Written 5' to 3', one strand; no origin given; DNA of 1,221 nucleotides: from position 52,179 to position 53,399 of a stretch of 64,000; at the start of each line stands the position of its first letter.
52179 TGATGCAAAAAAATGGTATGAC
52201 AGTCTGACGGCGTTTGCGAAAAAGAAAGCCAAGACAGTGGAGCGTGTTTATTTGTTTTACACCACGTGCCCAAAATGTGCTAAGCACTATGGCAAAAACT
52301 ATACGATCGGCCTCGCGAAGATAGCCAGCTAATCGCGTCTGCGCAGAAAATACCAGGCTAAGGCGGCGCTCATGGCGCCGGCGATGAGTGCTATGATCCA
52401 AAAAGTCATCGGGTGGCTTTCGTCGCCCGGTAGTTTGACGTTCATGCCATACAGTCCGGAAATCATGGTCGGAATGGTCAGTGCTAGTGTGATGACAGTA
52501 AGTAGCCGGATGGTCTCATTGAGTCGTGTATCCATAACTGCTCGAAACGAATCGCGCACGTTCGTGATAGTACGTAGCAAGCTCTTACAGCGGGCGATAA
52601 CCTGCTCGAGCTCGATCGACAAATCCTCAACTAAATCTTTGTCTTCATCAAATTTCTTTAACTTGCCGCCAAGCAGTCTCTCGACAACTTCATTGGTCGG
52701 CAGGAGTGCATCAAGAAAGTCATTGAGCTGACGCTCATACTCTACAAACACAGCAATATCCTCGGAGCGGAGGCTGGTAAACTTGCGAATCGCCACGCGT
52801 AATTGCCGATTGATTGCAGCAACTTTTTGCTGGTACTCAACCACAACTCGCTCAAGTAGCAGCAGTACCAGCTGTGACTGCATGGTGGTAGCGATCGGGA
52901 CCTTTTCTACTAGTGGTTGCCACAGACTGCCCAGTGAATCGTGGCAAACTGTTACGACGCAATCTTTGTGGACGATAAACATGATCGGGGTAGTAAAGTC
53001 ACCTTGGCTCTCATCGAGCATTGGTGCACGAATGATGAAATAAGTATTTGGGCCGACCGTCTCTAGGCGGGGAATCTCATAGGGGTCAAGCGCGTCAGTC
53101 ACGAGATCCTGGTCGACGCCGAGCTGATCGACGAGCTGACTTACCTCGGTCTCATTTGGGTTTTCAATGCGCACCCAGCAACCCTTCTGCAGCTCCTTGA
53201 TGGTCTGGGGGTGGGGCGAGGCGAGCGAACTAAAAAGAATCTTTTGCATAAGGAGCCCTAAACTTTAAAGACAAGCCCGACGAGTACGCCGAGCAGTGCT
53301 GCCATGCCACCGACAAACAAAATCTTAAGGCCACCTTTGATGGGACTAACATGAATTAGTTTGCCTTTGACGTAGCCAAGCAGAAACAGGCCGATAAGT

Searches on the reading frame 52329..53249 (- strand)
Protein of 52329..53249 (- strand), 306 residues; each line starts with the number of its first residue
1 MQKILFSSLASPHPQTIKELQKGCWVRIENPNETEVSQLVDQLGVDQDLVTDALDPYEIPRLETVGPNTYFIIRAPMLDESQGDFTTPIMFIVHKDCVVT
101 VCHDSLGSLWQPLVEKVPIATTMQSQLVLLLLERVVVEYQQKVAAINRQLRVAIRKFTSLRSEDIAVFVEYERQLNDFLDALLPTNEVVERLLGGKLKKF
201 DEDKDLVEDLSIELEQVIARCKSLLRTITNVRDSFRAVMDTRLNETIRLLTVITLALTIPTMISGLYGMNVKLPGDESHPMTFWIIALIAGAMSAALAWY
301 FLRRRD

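Call 107: search_protein_families(library=pfam, max_evalue=0.001, proteins=[window:52329-53249:-])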
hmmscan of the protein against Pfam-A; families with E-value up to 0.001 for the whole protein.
window:52329-53249:- (306 aa): 1 family
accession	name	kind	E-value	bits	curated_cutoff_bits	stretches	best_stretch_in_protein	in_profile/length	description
PF01544.23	CorA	-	3.8e-49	168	27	1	22-304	3-292/292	CorA-like Mg2+ transporter protein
